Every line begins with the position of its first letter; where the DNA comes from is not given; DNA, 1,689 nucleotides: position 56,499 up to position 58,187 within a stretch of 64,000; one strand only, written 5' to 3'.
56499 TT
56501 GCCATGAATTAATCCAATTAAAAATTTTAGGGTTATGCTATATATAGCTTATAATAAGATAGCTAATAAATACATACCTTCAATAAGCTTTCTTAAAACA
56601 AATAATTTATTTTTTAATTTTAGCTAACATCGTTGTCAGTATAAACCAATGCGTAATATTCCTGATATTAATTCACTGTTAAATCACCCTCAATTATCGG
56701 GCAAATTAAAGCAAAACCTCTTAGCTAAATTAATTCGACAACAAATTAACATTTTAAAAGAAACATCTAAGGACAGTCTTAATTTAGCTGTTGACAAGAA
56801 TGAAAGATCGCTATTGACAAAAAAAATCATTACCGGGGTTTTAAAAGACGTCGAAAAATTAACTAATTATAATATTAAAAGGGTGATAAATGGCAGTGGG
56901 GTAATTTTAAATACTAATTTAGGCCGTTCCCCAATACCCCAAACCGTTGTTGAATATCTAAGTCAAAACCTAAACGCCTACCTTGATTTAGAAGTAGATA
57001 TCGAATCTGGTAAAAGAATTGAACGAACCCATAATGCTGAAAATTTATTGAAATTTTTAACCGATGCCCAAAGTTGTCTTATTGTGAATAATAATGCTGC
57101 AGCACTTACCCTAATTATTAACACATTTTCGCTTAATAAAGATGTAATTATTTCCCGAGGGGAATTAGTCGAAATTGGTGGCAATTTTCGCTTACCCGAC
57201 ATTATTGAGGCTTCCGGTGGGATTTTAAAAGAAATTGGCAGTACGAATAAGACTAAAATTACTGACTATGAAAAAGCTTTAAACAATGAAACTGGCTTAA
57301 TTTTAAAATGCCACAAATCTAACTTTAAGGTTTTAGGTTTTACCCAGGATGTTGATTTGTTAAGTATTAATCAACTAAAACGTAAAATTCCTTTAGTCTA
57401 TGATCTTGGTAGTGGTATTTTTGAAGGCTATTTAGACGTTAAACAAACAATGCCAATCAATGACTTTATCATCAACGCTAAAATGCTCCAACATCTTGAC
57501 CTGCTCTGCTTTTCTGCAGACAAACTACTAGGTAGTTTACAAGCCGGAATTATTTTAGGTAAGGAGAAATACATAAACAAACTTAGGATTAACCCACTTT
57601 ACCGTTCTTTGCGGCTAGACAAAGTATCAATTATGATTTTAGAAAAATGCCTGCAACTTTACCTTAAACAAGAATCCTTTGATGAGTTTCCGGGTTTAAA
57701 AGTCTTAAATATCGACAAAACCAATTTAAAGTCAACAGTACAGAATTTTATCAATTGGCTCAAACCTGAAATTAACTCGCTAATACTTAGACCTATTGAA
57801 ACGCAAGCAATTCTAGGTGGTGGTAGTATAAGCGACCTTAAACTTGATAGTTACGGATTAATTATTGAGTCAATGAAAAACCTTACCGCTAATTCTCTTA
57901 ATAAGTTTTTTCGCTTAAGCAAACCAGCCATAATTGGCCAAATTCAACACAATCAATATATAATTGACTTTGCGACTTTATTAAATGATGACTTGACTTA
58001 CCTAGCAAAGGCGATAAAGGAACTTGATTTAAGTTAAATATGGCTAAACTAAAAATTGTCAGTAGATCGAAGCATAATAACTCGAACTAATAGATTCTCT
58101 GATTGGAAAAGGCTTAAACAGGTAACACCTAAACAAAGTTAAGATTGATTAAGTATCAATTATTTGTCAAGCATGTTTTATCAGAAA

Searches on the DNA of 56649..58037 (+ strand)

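Call 25: search_rna_families(sources=[L009, L012, L001, L003], threshold=gathering)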
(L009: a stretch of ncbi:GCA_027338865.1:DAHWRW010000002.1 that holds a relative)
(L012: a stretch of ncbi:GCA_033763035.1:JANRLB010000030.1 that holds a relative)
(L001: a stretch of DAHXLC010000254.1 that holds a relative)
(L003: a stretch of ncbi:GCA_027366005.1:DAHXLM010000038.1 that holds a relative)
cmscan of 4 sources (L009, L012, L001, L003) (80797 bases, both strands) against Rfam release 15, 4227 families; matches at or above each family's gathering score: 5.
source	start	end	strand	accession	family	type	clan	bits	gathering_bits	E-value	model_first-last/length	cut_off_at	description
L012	8018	8089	-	RF00005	tRNA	Gene; tRNA;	CL00001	74.2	29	2.7e-14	1-71/71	no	tRNA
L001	2337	2426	+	RF01852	tRNA-Sec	Gene; tRNA;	CL00001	72.4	47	8.8e-13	1-91/91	no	Selenocysteine transfer RNA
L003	7082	7171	+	RF01852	tRNA-Sec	Gene; tRNA;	CL00001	72.4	47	8.8e-13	1-91/91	no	Selenocysteine transfer RNA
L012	8292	8363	-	RF00005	tRNA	Gene; tRNA;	CL00001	71.1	29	2e-13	1-71/71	no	tRNA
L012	8206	8288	-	RF00005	tRNA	Gene; tRNA;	CL00001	58.7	29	5e-10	1-71/71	no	tRNA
